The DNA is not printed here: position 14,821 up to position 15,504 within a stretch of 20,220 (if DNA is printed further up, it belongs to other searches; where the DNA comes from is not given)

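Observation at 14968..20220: Three tandem paralogues with a shared Cys-pair extracytoplasmic C-terminal domain; one is fused to 4×cNMP-binding domains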

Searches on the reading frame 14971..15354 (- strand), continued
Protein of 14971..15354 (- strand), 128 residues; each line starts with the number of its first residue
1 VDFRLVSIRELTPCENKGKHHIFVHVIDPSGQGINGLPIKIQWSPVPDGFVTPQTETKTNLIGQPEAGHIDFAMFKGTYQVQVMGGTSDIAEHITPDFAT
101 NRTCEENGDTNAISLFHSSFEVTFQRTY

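Call 62: fold_search(model_id=the predicted structure, library=pdb)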
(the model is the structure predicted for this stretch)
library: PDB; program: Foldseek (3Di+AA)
matches with E <= 10: 976; with E <= 0.001: 0
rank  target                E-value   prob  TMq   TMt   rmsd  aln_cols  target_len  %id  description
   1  2x5p                  2.9e-03  1.00  0.45  0.53   7.6       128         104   14  Crystal structure of the Streptococcus pyogenes fibronectin binding protein Fbab-B (released 2010-09-01)
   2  6m7c                  3.3e-03  0.99  0.41  0.23   8.1       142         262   13  Crystal structure of C-terminal fragment of pilus adhesin SpaC from Lactobacillus rhamnosus GG (released 2020-07-29)
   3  6m3y                  3.9e-03  0.97  0.38  0.09   8.9       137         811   13  Crystal structure of pilus adhesin, SpaC from Lactobacillus rhamnosus GG - open conformation (released 2020-07-29)
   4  4hss_B                5.1e-03  0.94  0.35  0.14  12.1       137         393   15  Structure of the Full-Length Major Pilin SpaD from Corynebacterium diphtheriae (released 2013-11-13)
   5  7bvx                  5.1e-03  0.80  0.29  0.17  11.6       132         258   15  Crystal structure of C-terminal fragment of pilus adhesin SpaC from Lactobacillus rhamnosus GG-Iodide soaked (released 2020-07-29)
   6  6m48_B                6.1e-03  0.96  0.38  0.08   9.6       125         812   17  Crystal structure of pilus adhesin, SpaC from Lactobacillus rhamnosus GG - P21212 form (released 2020-07-29)
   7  4uzg                  7.2e-03  0.97  0.38  0.20   9.2       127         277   15  Crystal structure of group B streptococcus pilus 2b backbone protein SAK_1440 (released 2015-05-13)
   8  3e8v                  9.6e-03  0.99  0.37  0.53   5.8       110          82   13  Crystal structure of a possible transglutaminase-family protein proteolytic fragment from Bacteroides fragilis (released 2008-09-02)
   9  8fia_A                1.0e-02  0.97  0.38  0.04   7.7       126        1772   13  The structure of fly Teneurin self assembly (released 2023-05-03)
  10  2boy_C                1.1e-02  0.84  0.34  0.20  10.2       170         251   10  Crystal structure of 3-ChloroCatechol 1,2-Dioxygenase from Rhodococcus Opacus 1CP (released 2006-08-24)
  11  6m48_A                1.2e-02  0.91  0.37  0.08   9.6       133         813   16  Crystal structure of pilus adhesin, SpaC from Lactobacillus rhamnosus GG - P21212 form (released 2020-07-29)
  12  1tha_B                1.3e-02  0.97  0.28  0.31   6.0        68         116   15  MECHANISM OF MOLECULAR RECOGNITION. STRUCTURAL ASPECTS OF 3,3'-DIIODO-L-THYRONINE BINDING TO HUMAN SERUM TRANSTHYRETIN (released 1994-01-31)
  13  9vqn                  1.3e-02  0.97  0.42  0.16   7.6       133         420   10  Crystal structure of Se-Met SSA1633 from Streptococcus sanguinis (Phase determination model) (released 2026-01-21)
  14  2boy_F                1.3e-02  0.80  0.34  0.21  10.4       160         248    9  Crystal structure of 3-ChloroCatechol 1,2-Dioxygenase from Rhodococcus Opacus 1CP (released 2006-08-24)
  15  6ixy_B                1.3e-02  0.96  0.40  0.14   9.6       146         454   13  X-ray structure of major pilin from C. perfringens SM101 (released 2019-08-14)
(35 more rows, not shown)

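Call 63: search_protein_families(library=pfam, proteins=[P0130, P0132, P0139, P0162, P0163, P0168, P0171, P0183, P0186, P0194], max_evalue=0.0001)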
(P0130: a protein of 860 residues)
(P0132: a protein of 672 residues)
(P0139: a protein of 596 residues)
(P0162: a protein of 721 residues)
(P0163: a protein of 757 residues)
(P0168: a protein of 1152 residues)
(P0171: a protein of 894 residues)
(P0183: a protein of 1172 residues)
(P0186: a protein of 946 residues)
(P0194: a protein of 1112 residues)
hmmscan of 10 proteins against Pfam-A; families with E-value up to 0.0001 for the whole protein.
P0130 (860 aa): 4 families
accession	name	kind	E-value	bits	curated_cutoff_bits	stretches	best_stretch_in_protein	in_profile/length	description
PF13490.11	zf-HC2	-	3.2e-06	27.6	22.2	1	8-32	8-32/35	Putative zinc-finger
PF08666.17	SAF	-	4.4e-06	27.6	21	1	181-241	2-62/63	SAF domain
PF02449.21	Glyco_hydro_42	-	1.4e-05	25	21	1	537-591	12-67/376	Beta-galactosidase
PF00150.24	Cellulase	-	5e-05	23.4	23.5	0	538-684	24-169/272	Cellulase (glycosyl hydrolase family 5)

P0132 (672 aa): 4 families
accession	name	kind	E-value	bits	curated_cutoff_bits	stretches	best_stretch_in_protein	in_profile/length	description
PF13517.12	FG-GAP_3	-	1.5e-39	134.8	26.9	5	397-457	1-61/61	FG-GAP-like repeat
PF01839.29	FG-GAP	-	5.5e-13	48.9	22.1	0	391-419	3-35/37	FG-GAP repeat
PF24435.1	RRM_NFXL1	-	1.8e-08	34.6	27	0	392-422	16-46/80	NFXL1 RRM-like domain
PF13205.12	Big_5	-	1.3e-07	32.7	23.6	1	74-167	10-104/105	Bacterial Ig-like domain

P0139 (596 aa): 4 families
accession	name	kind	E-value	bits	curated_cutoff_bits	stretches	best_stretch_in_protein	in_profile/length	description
PF13620.12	CarboxypepD_reg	-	3.1e-22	79.1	32.3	2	215-268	4-62/82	Carboxypeptidase regulatory-like domain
PF13715.12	CarbopepD_reg_2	-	2.4e-12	47.2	32.2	1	215-262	3-52/88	CarboxypepD_reg-like domain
PF17210.9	SdrD_B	-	2.6e-09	37.7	29.7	0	219-267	18-71/112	SdrD B-like domain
PF00404.24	Dockerin_1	-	2.3e-05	25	22.9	1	113-156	1-51/57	Dockerin type I domain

P0162 (721 aa): 3 families
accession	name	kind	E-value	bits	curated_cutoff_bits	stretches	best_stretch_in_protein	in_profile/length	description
PF08666.17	SAF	-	3.1e-12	47.3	21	1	193-253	2-62/63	SAF domain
PF00150.24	Cellulase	-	2.6e-06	27.6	23.5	1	400-546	22-167/272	Cellulase (glycosyl hydrolase family 5)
PF13144.11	ChapFlgA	-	1.7e-05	25.3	23.8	1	194-256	3-63/122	Chaperone for flagella basal body P-ring formation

P0163 (757 aa): 2 families
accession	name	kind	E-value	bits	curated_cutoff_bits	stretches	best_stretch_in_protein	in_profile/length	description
PF18986.5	DUF5719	-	2.4e-08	33.9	26.2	0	282-468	49-240/319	Family of unknown function (DUF5719)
PF13620.12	CarboxypepD_reg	-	3.2e-06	27.8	32.3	0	548-589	2-43/82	Carboxypeptidase regulatory-like domain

P0168 (1152 aa): 3 families
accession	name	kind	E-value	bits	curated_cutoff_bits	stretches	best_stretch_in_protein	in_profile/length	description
PF00150.24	Cellulase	-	1.9e-13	51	23.5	2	825-980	21-174/272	Cellulase (glycosyl hydrolase family 5)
PF02449.21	Glyco_hydro_42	-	2.2e-10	40.9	21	1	338-396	8-67/376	Beta-galactosidase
PF00331.26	Glyco_hydro_10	-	1.5e-06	28.1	22.1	0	360-446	44-129/311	Glycosyl hydrolase family 10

P0171 (894 aa): 1 family
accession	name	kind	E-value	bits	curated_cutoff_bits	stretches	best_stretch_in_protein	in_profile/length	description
PF01229.23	Glyco_hydro_39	-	4.2e-06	26.3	26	1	224-366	151-291/472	Glycosyl hydrolases family 39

P0183 (1172 aa): 3 families
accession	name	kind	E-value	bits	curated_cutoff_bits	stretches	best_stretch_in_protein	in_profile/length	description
PF00150.24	Cellulase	-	7.7e-12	45.7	23.5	2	344-502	15-174/272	Cellulase (glycosyl hydrolase family 5)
PF02449.21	Glyco_hydro_42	-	9.8e-08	32.2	21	1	726-784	12-73/376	Beta-galactosidase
PF13490.11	zf-HC2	-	5.4e-05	23.6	22.2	0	8-35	8-35/35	Putative zinc-finger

P0186 (946 aa): 3 families
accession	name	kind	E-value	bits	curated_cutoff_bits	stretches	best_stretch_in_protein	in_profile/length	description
PF13620.12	CarboxypepD_reg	-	2.9e-09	37.6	32.3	1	576-635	2-62/82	Carboxypeptidase regulatory-like domain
PF00150.24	Cellulase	-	3.6e-05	23.8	23.5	1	225-339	124-232/272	Cellulase (glycosyl hydrolase family 5)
PF01229.23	Glyco_hydro_39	-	5.8e-05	22.5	26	1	224-367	151-292/472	Glycosyl hydrolases family 39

P0194 (1112 aa): 3 families
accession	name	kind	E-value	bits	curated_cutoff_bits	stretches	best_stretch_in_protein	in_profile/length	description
PF01833.30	TIG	-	9.5e-09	35.6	20.9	1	104-159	30-84/84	IPT/TIG domain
PF13620.12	CarboxypepD_reg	-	1.7e-06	28.7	32.3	1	717-791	4-81/82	Carboxypeptidase regulatory-like domain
PF01229.23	Glyco_hydro_39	-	1.5e-05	24.4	26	1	394-469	151-226/472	Glycosyl hydrolases family 39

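Call 65: list_cluster_members(proteins=[P0130, P0183, P0132, P0139, P0168, P0171, P0126, P0155, P0202, P0129])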
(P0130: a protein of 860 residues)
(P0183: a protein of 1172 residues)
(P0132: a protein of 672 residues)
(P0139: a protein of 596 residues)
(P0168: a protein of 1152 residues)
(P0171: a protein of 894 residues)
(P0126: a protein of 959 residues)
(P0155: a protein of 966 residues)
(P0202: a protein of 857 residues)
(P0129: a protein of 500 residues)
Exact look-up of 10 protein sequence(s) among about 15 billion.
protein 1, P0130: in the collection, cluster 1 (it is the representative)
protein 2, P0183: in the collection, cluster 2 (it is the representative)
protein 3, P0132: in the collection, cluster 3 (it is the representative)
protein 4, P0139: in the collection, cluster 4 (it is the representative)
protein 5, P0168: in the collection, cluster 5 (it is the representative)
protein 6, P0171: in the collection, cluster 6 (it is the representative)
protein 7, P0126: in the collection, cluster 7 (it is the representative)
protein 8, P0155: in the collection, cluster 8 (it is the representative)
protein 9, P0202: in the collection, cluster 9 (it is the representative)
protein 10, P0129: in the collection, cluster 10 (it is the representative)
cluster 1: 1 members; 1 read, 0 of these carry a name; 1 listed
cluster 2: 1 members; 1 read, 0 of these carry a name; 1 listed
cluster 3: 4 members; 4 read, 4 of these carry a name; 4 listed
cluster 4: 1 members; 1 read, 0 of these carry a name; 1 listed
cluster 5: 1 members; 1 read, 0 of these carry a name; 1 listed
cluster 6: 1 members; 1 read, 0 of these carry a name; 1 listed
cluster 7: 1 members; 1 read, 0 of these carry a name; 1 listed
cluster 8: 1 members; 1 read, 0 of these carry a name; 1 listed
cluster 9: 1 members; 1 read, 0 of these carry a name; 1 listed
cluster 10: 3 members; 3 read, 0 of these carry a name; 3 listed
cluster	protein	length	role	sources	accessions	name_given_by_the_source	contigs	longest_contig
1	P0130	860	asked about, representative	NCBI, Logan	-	-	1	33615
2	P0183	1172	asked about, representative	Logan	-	-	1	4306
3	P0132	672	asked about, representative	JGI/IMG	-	hypothetical protein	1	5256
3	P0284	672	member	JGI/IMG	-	hypothetical protein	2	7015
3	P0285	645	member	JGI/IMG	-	hypothetical protein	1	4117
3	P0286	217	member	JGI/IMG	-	hypothetical protein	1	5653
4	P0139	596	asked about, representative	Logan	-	-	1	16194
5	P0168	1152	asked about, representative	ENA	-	-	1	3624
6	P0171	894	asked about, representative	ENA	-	-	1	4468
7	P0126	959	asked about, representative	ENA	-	-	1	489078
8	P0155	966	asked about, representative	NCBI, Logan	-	-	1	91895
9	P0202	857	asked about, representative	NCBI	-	-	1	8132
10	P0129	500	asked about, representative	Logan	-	-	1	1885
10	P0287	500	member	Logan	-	-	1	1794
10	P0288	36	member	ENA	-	-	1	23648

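Call 66: find_encoding_contigs(protein=P0130, flank=5000, max_places=2)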
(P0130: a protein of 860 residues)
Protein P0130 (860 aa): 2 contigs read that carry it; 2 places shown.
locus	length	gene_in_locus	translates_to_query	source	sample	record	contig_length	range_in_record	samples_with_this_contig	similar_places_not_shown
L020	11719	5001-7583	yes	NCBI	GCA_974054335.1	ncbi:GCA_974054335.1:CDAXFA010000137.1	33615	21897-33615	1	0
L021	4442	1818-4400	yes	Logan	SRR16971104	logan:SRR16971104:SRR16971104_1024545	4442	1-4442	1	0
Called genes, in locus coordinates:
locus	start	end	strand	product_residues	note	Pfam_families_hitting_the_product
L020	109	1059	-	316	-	PF13462:Thioredoxin_4, PF00160:Pro_isomerase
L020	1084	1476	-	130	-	-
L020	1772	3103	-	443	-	PF14559:TPR_19 (faint), PF03734:YkuD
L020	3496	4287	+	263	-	PF01746:tRNA_m1G_MT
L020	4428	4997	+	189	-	PF04542:Sigma70_r2, PF08281:Sigma70_r4_2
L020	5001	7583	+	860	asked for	PF13490:zf-HC2 (weak), PF08666:SAF (weak), PF02449:Glyco_hydro_42 (faint)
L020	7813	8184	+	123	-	PF01245:Ribosomal_L19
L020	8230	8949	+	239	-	PF01351:RNase_HII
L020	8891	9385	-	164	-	PF02311:AraC_binding, PF07883:Cupin_2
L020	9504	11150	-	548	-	PF13424:TPR_12 (faint), PF14559:TPR_19 (faint), PF17874:TPR_MalT, PF08281:Sigma70_r4_2 (weak), PF00196:GerE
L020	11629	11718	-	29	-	?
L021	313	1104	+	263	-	PF01746:tRNA_m1G_MT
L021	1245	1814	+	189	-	PF04542:Sigma70_r2, PF08281:Sigma70_r4_2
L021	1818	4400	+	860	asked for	PF13490:zf-HC2 (weak), PF08666:SAF (weak), PF02449:Glyco_hydro_42 (faint)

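Call 67: find_encoding_contigs(protein=P0070, flank=6000, max_places=3)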
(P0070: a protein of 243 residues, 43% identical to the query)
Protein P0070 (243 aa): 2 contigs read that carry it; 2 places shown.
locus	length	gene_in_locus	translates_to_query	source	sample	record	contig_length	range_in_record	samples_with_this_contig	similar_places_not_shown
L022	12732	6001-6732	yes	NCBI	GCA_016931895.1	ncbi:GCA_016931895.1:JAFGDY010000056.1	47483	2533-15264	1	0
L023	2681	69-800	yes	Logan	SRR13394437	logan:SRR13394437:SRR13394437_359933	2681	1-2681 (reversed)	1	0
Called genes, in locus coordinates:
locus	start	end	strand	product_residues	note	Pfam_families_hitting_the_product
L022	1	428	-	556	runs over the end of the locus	PF03023:MurJ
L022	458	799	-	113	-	PF00376:MerR, PF13411:MerR_1, PF13591:MerR_2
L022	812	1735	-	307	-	PF00226:DnaJ, PF01556:DnaJ_C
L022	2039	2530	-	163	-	PF23446:LysM1_NFP_LYK (faint), PF23473:LysM3_LYK4_5 (faint), PF01476:LysM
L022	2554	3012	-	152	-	PF01476:LysM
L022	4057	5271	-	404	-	PF03979:Sigma70_r1_1, PF00140:Sigma70_r1_2, PF04542:Sigma70_r2, PF04539:Sigma70_r3, PF04545:Sigma70_r4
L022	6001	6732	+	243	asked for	-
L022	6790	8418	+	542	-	-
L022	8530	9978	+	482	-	PF02934:GatB_N, PF02637:GatB_Yqey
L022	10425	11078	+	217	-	-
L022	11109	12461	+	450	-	PF01555:N6_N4_Mtase, PF01170:UPF0020 (faint)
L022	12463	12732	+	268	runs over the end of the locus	-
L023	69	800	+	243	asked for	-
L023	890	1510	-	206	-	-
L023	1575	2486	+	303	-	-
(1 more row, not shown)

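Call 68: find_encoding_contigs(protein=P0092, flank=6000, max_places=2)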
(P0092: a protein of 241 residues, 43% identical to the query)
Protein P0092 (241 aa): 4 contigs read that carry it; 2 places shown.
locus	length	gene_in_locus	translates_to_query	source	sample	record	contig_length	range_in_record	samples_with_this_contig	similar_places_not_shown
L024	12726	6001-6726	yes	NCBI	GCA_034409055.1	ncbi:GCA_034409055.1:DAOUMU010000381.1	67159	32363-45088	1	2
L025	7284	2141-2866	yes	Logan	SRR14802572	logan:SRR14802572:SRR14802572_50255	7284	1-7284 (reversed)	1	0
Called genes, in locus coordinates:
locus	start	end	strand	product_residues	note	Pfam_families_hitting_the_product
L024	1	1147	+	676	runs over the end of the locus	PF00072:Response_reg, PF08448:PAS_4, PF01590:GAF, PF13185:GAF_2, PF13492:GAF_3, PF07536:HWE_HK, PF07568:HisKA_2, PF02518:HATPase_c, +3 more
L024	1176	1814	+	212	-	PF00072:Response_reg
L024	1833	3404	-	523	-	PF01564:Spermine_synth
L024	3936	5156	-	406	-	PF03979:Sigma70_r1_1, PF00140:Sigma70_r1_2, PF04542:Sigma70_r2, PF04539:Sigma70_r3, PF04545:Sigma70_r4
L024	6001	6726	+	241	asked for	-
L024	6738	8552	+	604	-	-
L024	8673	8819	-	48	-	-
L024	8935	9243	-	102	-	PF25952:DUF7990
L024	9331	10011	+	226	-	-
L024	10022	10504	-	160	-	-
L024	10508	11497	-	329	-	PF01656:CbiA (weak), PF02374:ArsA_ATPase, PF10609:ParA (faint), PF13614:AAA_31 (weak)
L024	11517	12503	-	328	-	PF00142:Fer4_NifH (weak), PF01656:CbiA, PF02374:ArsA_ATPase, PF10609:ParA (faint), PF13614:AAA_31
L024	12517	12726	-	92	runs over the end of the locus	PF25952:DUF7990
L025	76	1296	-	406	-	PF03979:Sigma70_r1_1, PF00140:Sigma70_r1_2, PF04542:Sigma70_r2, PF04539:Sigma70_r3, PF04545:Sigma70_r4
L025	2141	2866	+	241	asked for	-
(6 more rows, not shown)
